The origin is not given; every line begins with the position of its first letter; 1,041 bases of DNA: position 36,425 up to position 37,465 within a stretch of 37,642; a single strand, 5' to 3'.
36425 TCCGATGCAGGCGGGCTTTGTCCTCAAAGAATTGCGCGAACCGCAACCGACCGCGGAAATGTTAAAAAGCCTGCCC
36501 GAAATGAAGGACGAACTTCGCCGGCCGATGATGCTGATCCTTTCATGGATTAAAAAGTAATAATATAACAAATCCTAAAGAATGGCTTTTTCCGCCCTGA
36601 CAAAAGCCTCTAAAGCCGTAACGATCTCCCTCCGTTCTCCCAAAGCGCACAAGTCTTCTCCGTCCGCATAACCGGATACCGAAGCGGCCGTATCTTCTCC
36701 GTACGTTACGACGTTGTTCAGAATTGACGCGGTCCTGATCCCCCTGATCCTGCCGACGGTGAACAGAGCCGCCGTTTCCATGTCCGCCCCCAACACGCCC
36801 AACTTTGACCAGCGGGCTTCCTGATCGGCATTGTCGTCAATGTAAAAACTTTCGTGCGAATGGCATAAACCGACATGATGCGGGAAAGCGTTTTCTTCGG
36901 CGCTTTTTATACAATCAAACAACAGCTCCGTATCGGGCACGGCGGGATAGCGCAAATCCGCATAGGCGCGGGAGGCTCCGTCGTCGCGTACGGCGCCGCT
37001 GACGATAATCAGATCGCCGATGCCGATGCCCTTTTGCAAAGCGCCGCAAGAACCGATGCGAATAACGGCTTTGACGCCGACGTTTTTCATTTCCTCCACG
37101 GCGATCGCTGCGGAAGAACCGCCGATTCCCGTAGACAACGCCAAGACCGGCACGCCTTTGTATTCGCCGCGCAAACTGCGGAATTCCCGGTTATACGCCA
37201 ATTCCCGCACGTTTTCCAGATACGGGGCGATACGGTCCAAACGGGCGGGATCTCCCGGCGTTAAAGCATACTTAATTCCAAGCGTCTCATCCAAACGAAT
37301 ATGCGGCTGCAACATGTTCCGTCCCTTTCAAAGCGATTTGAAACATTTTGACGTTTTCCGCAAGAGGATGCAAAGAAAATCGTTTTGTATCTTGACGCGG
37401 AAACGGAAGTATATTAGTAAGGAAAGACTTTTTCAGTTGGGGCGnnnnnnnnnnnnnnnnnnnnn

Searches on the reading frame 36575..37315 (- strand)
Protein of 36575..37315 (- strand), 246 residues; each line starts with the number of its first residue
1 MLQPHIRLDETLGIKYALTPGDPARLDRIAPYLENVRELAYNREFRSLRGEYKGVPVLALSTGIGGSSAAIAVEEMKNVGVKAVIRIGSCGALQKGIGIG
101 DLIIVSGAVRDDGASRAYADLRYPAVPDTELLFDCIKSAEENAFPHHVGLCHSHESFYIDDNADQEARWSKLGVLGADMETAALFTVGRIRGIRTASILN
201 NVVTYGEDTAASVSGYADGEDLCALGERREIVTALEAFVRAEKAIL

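Call 82: find_encoding_contigs(protein=window:36575-37315:-, flank=10000, max_places=2)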
Protein window:36575-37315:- (246 aa): 7 contigs read that carry it; 2 places shown.
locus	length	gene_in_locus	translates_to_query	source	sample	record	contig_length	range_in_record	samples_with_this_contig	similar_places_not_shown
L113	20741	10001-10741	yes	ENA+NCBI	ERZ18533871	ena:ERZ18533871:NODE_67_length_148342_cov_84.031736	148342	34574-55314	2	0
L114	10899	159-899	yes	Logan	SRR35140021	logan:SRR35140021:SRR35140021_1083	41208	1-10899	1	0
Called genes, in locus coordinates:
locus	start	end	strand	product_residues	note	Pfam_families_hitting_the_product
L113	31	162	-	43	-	-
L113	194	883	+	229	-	PF00239:Resolvase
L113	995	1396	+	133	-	-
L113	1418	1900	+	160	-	-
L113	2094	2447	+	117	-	PF12599:DUF3768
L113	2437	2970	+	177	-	-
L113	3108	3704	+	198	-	PF00589:Phage_integrase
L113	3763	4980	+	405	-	PF13173:AAA_14, PF13635:DUF4143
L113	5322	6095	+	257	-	-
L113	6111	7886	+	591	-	PF06048:DUF927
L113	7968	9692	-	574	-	PF20172:DUF6538 (faint), PF00589:Phage_integrase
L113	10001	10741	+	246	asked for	PF01048:PNP_UDP_1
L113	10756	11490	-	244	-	PF01209:Ubie_methyltran (weak), PF08003:Methyltransf_9, PF13489:Methyltransf_23, PF01728:FtsJ (weak), PF13649:Methyltransf_25, PF13847:Methyltransf_31, PF08241:Methyltransf_11, PF08242:Methyltransf_12, +2 more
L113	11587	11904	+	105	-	PF00893:Multi_Drug_Res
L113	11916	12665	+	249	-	PF09825:BPL_N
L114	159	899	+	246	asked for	PF01048:PNP_UDP_1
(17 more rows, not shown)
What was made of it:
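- A mobile element with integrases lies just right of the window (call 82).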
